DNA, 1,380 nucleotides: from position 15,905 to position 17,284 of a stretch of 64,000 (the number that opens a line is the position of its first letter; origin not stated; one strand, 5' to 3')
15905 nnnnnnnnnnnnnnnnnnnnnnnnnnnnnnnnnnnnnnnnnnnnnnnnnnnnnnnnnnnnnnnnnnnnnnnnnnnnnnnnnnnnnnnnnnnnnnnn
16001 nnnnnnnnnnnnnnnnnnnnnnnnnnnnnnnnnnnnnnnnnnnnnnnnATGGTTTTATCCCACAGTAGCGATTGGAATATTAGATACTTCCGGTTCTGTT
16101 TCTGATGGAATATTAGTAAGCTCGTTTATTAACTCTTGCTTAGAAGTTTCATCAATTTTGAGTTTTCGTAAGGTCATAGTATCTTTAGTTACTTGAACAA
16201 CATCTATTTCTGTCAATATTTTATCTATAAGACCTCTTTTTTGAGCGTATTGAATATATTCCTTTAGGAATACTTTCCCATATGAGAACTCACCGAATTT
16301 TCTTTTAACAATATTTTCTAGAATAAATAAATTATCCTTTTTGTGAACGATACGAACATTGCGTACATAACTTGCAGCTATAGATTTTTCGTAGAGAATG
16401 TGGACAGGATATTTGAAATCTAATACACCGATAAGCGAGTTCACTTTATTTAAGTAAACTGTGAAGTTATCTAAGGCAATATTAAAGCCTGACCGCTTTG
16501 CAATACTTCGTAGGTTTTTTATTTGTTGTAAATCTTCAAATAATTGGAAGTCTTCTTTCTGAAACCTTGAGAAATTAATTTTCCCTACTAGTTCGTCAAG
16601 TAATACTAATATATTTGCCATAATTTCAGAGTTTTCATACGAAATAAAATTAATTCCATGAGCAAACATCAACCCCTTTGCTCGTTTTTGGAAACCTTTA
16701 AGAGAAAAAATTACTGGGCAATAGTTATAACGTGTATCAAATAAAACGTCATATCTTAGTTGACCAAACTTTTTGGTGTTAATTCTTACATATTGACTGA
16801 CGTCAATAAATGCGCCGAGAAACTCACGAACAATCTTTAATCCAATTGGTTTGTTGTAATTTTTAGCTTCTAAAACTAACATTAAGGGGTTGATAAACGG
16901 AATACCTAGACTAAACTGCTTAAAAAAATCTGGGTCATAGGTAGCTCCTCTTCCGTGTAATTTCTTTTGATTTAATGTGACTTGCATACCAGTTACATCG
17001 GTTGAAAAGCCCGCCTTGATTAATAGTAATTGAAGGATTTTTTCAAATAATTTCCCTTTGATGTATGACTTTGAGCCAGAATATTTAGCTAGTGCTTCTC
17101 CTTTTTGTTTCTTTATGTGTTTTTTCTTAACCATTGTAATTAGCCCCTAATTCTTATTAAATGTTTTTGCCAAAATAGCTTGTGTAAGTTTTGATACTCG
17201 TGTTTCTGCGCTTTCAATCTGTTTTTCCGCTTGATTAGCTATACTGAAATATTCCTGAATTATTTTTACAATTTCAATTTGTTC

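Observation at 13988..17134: Four tightly linked unknown genes co-oriented with hsdR-M-S: candidate undescribed R-M-linked defence module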

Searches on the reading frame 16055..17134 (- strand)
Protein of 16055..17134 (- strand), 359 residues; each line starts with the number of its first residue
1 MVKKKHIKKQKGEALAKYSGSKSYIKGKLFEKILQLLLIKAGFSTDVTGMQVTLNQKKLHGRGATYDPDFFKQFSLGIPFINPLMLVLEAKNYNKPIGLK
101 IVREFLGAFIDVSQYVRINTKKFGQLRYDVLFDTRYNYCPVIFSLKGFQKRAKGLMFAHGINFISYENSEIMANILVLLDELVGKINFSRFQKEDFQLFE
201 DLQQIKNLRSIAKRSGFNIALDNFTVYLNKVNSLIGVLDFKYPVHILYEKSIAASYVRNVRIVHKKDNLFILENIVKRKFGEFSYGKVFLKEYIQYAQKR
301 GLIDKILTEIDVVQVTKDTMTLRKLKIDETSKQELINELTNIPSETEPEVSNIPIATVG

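Call 4: search_protein_families(library=pfam, proteins=[window:16055-17134:-], max_evalue=0.1)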
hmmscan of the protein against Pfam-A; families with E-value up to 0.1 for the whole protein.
window:16055-17134:- (359 aa): 1 family
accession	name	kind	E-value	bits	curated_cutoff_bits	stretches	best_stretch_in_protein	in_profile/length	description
PF04471.18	Mrr_cat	-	0.03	14.9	21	0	26-110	5-74/115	Restriction endonuclease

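Call 5: search_protein_families(library=padloc, proteins=[window:16055-17134:-], max_evalue=0.1)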
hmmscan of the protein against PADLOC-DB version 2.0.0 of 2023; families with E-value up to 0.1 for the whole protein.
window:16055-17134:- (359 aa): 0 families

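Call 6: search_protein_families(library=ncbifam, proteins=[window:16055-17134:-], max_evalue=1)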
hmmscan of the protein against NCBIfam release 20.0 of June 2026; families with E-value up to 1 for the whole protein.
window:16055-17134:- (359 aa): 2 families
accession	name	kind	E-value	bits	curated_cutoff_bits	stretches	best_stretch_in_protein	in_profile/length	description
NF033150.1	AAC_6p_A49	exception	0.075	12.8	410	0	272-344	79-145/184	aminoglycoside 6'-N-acetyltransferase AacA49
NF000486.1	AAC_6p_Ip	exception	0.076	13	390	1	274-332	62-116/173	aminoglycoside 6'-N-acetyltransferase AAC(6')-Ip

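Call 7: search_protein_families(library=phrogs, proteins=[window:16055-17134:-], max_evalue=1)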
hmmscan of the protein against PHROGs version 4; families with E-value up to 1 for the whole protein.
window:16055-17134:- (359 aa): 1 family
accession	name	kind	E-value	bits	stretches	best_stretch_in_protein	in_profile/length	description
phrog_13566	-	unknown function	0.08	13.8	1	211-281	19-87/176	-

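Call 13: find_homologous_proteins(query=window:16055-17134:-)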
Query window:16055-17134:- (359 aa): 32 proteins with E <= 0.001 among 2579 candidates.
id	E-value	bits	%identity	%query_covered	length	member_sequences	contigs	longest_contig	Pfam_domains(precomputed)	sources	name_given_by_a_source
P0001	5.0e-229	777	100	100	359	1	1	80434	-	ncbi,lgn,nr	ncbi:hypothetical protein M1271_05710 [Patescibacteria group bacterium]|nr:hypothetical protein [Pat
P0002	4.0e-175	600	79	96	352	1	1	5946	-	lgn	-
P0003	3.8e-173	593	77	97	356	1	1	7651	-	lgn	-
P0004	5.7e-162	557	71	99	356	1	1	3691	-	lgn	-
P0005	1.1e-161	556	70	97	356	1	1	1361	-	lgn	-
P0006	1.7e-158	545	71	99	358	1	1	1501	-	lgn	-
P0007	2.9e-156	538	70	100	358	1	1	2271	-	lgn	-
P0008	4.7e-153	527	79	82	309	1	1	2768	-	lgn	-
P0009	3.7e-142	492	66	93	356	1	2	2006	-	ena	-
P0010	2.7e-141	489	65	94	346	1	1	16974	-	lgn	-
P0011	1.3e-113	398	52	94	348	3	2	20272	-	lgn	-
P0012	7.1e-112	392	53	94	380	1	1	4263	-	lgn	-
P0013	4.7e-111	389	52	92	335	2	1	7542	-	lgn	-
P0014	1.0e-110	388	52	92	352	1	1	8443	-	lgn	-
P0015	9.3e-108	378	52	92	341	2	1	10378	-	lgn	-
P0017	9.3e-106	372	51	93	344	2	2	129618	-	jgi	-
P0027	6.7e-74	267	40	90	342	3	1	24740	-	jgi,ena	jgi:hypothetical protein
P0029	7.0e-58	214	35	92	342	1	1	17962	-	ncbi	-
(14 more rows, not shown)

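Call 14: find_encoding_contigs(protein=P0017, flank=10000, max_places=2)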
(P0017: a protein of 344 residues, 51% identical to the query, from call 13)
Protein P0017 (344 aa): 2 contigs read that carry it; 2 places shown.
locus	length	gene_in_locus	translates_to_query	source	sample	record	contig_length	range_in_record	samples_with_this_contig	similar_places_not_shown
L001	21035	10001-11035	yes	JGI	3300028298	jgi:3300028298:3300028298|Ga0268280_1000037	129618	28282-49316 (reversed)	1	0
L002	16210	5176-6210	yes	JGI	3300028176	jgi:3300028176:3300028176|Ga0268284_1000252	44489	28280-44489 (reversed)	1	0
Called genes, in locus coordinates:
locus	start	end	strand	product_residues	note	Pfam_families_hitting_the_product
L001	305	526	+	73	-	-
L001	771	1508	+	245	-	PF00705:PCNA_N, PF04139:Rad9 (weak), PF02747:PCNA_C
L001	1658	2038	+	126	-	-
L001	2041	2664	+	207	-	-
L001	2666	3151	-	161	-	-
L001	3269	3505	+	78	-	-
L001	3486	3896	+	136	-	-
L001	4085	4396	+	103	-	-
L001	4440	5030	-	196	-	-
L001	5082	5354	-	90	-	PF25213:HVO_A0261_N, PF01022:HTH_5 (faint)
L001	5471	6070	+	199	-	-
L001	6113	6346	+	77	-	-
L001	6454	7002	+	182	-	-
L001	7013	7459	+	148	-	-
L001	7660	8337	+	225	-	-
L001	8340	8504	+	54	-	-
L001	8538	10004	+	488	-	PF12161:HsdM_N, PF02384:N6_Mtase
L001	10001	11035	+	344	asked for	-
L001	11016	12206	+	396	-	PF01420:Methylase_S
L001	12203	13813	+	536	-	-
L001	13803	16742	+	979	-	PF04313:HSDR_N, PF04851:ResIII, PF00270:DEAD (faint), PF18766:SWI2_SNF2, PF22679:T1R_D3-like, PF11867:T1RH-like_C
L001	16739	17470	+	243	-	PF01863:YgjP-like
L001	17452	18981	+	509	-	PF04326:SLFN_AlbA_2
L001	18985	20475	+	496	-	-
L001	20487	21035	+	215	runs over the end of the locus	-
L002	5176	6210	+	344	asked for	-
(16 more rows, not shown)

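Call 15: find_encoding_contigs(protein=P0027, flank=10000, max_places=2)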
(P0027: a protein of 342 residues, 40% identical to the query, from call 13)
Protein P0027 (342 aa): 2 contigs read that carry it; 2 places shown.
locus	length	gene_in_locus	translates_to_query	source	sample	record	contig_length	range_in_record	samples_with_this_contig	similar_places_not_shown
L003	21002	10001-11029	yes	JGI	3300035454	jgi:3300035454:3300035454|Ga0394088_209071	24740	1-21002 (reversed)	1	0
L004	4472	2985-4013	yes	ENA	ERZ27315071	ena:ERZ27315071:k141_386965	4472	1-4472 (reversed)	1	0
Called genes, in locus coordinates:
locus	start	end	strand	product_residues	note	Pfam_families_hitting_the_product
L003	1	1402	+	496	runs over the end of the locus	-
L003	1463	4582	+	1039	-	PF12705:PDDEXK_1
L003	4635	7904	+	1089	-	PF00580:UvrD-helicase, PF01443:Viral_helicase1 (faint), PF13245:AAA_19, PF13361:UvrD_C, PF13538:UvrD_C_2 (faint), PF12705:PDDEXK_1 (faint)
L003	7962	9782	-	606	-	PF02463:SMC_N (faint), PF13175:AAA_15, PF13476:AAA_23 (weak), PF13304:AAA_21, PF20469:OLD-like_TOPRIM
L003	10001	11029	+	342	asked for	-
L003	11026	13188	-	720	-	PF04851:ResIII, PF00270:DEAD, PF00271:Helicase_C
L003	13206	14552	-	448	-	PF10923:BrxC_BrxD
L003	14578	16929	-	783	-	PF13208:TerB_N, PF05099:TerB, PF15615:TerB_C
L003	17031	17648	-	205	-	PF12705:PDDEXK_1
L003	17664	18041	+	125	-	-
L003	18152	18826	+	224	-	PF00300:His_Phos_1 (weak)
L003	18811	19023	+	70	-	-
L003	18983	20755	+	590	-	PF00301:Rubredoxin, PF21349:RUBY_RBDX (faint), PF02776:TPP_enzyme_N, PF00205:TPP_enzyme_M, PF02775:TPP_enzyme_C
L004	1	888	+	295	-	?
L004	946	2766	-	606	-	PF02463:SMC_N (faint), PF13175:AAA_15, PF13476:AAA_23 (weak), PF13304:AAA_21, PF20469:OLD-like_TOPRIM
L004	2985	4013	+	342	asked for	-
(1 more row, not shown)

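Call 16: find_encoding_contigs(protein=P0029, flank=10000, max_places=2)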
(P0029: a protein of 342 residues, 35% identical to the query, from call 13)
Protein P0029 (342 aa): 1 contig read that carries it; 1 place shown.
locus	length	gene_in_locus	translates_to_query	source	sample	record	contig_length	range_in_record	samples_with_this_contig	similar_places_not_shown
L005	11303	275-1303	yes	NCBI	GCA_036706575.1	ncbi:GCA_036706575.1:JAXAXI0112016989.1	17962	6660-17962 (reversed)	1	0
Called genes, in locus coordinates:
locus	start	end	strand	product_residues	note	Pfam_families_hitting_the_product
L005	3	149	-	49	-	?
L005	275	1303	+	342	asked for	-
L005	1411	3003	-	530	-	-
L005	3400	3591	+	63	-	-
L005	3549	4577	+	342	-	PF24698:DUF7662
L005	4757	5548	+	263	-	-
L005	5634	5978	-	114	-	PF12840:HTH_20 (weak)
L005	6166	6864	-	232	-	PF00571:CBS (faint)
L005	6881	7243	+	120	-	-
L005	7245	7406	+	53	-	-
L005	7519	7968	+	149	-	-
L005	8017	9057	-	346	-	PF04556:DpnII (faint)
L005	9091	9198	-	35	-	-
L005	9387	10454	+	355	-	PF14072:DndB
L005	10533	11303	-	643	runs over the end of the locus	-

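Call 26: search_solved_structures(query=A1, max_evalue=10, show_alignments=2)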
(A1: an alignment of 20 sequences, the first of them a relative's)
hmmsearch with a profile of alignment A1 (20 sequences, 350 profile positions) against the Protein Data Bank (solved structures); distinct sequences matched with E-value up to 10: 0.

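Call 51: predict_structure(alignment_id=A1)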
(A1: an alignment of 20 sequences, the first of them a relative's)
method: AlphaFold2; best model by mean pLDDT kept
length: 359 residues; sequences in the alignment: 20
mean_pLDDT: 83.9   pTM: 0.82
mean pLDDT of the five models: 83.9, 79.3, 78.9, 75.6, 74.9
residues with pLDDT >= 90: 192; 70-90: 112; 50-70: 26; < 50: 29
segments of 3 or more residues with pLDDT < 50: 1-16, 348-359
pLDDT, mean of each block of 10 residues (from residue 1): 36 49 88 93 85 89 89 72 86 92 92 74 75 84 94 91 94 96 93 88 94 96 96 91 91 66 93 88 91 94 94 81 91 93 58 40
secondary structure, 60 per line:
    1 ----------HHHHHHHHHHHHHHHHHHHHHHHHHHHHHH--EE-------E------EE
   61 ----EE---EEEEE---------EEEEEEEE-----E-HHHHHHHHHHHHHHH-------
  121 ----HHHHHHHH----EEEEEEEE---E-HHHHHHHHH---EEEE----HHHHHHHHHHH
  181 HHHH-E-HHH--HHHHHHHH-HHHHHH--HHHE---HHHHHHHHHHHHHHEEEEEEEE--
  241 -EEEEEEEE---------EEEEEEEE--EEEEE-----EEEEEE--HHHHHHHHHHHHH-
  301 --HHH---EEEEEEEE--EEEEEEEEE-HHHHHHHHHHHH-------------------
elements in order: H11-40 E70-74 E84-91 H99-113 H125-132 E137-144 H150-158 E162-165 H170-184 H193-200 H202-207 H217-230 E231-238 E242-249 E259-266 E269-273 E279-284 H287-299 E309-316 E319-327 H329-340

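Call 58: find_related_loci(query=A1, collection=metagenome_contigs, flank=8000)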
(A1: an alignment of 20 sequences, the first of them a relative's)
Query A1 (359 aa) in metagenome_contigs; peptide patterns used: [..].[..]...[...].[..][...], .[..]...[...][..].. (x = any residue, [..] = any of these).
187 stretches matched a pattern; 20 encode a relative of the query (tblastn E <= 1e-3); 19 distinct loci.
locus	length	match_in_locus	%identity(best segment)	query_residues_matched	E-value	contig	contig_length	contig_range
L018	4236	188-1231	51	6-354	9e-117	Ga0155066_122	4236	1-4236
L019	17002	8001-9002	51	8-341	1e-113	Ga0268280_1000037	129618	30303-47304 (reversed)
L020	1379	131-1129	51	8-340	2e-117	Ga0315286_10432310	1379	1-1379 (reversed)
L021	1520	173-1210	42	7-352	7e-105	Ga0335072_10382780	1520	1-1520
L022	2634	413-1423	45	9-345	8e-101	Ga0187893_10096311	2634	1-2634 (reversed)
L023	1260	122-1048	39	5-310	8e-67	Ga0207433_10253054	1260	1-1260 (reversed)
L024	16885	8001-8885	40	7-293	3e-62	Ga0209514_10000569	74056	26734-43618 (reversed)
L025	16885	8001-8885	40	7-293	3e-62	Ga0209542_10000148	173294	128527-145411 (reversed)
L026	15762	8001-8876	40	25-310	2e-62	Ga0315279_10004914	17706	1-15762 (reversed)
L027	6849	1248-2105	41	22-299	6e-61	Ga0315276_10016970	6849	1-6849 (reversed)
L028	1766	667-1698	37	9-351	3e-62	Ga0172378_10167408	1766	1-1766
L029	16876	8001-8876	39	25-310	6e-60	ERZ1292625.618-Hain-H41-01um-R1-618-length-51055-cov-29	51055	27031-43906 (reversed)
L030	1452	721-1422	45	17-249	2e-61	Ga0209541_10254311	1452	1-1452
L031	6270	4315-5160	38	25-300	4e-57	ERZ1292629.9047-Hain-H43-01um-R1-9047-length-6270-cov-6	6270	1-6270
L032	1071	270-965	44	19-247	5e-61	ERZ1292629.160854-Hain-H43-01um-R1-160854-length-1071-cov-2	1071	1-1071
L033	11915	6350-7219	41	17-300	2e-56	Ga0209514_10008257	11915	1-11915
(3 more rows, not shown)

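Call 77: find_encoding_contigs(protein=P0010, flank=9000, max_places=1)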
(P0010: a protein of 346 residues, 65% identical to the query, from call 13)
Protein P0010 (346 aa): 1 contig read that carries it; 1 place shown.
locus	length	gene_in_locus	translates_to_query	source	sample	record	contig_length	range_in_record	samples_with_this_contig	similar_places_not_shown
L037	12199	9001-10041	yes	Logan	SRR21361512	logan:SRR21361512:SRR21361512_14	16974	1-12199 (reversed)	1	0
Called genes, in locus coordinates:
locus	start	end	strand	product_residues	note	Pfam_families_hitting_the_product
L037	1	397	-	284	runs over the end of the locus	PF07719:TPR_2 (faint), PF13424:TPR_12 (faint), PF13432:TPR_16 (faint), PF13181:TPR_8 (faint)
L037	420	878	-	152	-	-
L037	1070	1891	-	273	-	-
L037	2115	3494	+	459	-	PF06790:UPF0259, PF25231:DUF7847 (weak)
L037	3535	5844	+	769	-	PF26449:DUF8128, PF01935:DUF87, PF10412:TrwB_AAD_bind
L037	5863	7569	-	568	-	PF00515:TPR_1 (faint), PF07719:TPR_2 (faint), PF13181:TPR_8 (faint), PF13424:TPR_12 (faint), PF13432:TPR_16 (weak), PF23914:TPR_CcmH_CycH (faint), PF13374:TPR_10 (weak)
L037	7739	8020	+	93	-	PF05901:Excalibur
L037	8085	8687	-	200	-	PF01726:LexA_DNA_bind, PF00717:Peptidase_S24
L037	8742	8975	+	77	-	PF09954:DUF2188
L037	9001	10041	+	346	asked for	-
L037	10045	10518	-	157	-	PF15956:DUF4760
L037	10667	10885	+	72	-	-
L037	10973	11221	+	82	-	-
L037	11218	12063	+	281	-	-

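Call 78: find_encoding_contigs(protein=P0003, flank=8000, max_places=1)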
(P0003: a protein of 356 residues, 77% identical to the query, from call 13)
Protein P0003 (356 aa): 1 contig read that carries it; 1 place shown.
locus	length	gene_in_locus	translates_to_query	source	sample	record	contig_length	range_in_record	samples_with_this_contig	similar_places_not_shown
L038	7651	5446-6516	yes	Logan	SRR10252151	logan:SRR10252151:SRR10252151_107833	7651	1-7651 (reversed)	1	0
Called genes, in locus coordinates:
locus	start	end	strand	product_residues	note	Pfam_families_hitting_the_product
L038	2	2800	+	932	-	?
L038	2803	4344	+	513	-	PF12161:HsdM_N, PF02384:N6_Mtase, PF01170:UPF0020, PF07669:Eco57I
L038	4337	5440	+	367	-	PF01420:Methylase_S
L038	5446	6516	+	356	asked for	-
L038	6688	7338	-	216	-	-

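Call 79: find_encoding_contigs(protein=P0002, flank=8000, max_places=1)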
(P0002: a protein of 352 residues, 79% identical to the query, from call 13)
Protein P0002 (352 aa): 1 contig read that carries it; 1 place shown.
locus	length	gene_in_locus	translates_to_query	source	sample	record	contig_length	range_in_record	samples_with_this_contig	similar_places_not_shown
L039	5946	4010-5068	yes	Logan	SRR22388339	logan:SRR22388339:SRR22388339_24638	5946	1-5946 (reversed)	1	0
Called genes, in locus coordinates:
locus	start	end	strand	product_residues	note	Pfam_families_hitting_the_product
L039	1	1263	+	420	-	?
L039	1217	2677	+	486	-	PF12161:HsdM_N, PF02384:N6_Mtase, PF07669:Eco57I (weak)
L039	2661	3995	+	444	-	PF01420:Methylase_S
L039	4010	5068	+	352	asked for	-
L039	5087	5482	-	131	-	-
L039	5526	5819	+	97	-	PF13560:HTH_31, PF12844:HTH_19, PF13443:HTH_26, PF01381:HTH_3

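Call 89: find_related_loci(query=A1, collection=viral_contigs, flank=6000)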
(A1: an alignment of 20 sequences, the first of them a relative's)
Query A1 (359 aa) in viral_contigs; peptide patterns used: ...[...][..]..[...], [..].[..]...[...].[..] (x = any residue, [..] = any of these).
68 stretches matched a pattern, but none encodes a relative of the query by tblastn (E <= 1e-3).

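Call 93: fold_search(model_id=the predicted structure, library=pdb)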
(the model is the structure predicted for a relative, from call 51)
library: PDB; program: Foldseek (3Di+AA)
matches with E <= 10: 764; with E <= 0.001: 1
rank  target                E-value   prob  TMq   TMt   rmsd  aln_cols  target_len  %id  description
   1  1y88                  1.3e-04  1.00  0.31  0.54   7.8       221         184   15  Crystal Structure of Protein of Unknown Function AF1548 (released 2004-12-21)
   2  4f0p_A                1.1e-02  0.97  0.23  0.19  10.7       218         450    9  MspJI Restriction Endonuclease - P31 Form (released 2012-08-08)
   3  7edr_A                1.3e-02  0.25  0.10  0.12  15.7       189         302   12  The crystal structure of the FERM and C-terminal domain complex of Drosophila Merlin (released 2021-04-14)
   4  6u8q_P                1.3e-02  0.33  0.13  0.21  17.5       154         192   11  CryoEM structure of HIV-1 cleaved synaptic complex (CSC) intasome (released 2020-02-05)
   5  4rma_B                2.0e-02  0.21  0.11  0.13  15.4       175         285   12  Crystal structure of the FERM domain of human ezrin (released 2015-12-09)
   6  4yl8_A                2.4e-02  0.21  0.10  0.12  15.3       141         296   12  Crystal structure of the Crumbs/Moesin complex (released 2015-04-01)
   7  2d2q_B                2.4e-02  0.20  0.11  0.12  15.2       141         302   12  Crystal structure of the dimerized radixin FERM domain (released 2006-04-18)
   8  8cis_A                2.7e-02  0.14  0.10  0.12  18.7       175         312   12  The FERM domain of human moesin with two bound peptides identified by phage display (released 2023-03-01)
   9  7edr_B                2.9e-02  0.18  0.10  0.11  16.2       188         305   10  The crystal structure of the FERM and C-terminal domain complex of Drosophila Merlin (released 2021-04-14)
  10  4rma_A                2.9e-02  0.11  0.10  0.12  19.2       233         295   11  Crystal structure of the FERM domain of human ezrin (released 2015-12-09)
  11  5ixi_A                2.9e-02  0.11  0.09  0.08  21.3       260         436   11  Structure of human JAK1 FERM/SH2 in complex with IFNLR1/IL10RA chimera (released 2016-05-18)
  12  4f0q_D                3.1e-02  0.92  0.24  0.20   7.2       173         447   10  MspJI Restriction Endonuclease - P21 Form (released 2012-08-08)
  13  1ni2_A                3.1e-02  0.18  0.11  0.13  15.4       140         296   13  Structure of the active FERM domain of Ezrin (released 2003-02-25)
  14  8cit_C                3.4e-02  0.12  0.10  0.11  19.3       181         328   10  The FERM domain of human moesin mutant L281R (released 2023-03-01)
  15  2emt_A                4.6e-02  0.14  0.12  0.13  17.9       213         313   12  Crystal Structure Analysis of the radixin FERM domain complexed with adhesion molecule PSGL-1 (released 2008-03-18)
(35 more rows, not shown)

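Call 101: search_protein_families(library=pfam, proteins=[L038:6688-7338:-, L039:5087-5482:-, L001:12203-13813:+, L001:18985-20475:+], max_evalue=0.01)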
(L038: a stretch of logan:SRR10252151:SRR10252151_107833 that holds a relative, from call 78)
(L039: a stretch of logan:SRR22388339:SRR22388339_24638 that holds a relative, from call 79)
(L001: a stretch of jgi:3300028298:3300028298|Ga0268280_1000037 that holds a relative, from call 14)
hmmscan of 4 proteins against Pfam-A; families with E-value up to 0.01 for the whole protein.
L038:6688-7338:- (216 aa): 0 families

L039:5087-5482:- (131 aa): 2 families
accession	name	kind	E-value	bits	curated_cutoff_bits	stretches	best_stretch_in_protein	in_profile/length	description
PF09911.14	DUF2140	-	0.0014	18.6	34.3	1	19-104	12-96/187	Uncharacterized protein conserved in bacteria (DUF2140)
PF25184.1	YxzE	-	0.0034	18.8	40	1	18-51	5-35/65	YxzE-like putative bacteriocin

L001:12203-13813:+ (536 aa): 0 families

L001:18985-20475:+ (496 aa): 1 family
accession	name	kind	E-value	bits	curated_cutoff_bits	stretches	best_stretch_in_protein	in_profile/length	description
PF02171.23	Piwi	-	0.0016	18.2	28.9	0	213-354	17-157/302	Piwi domain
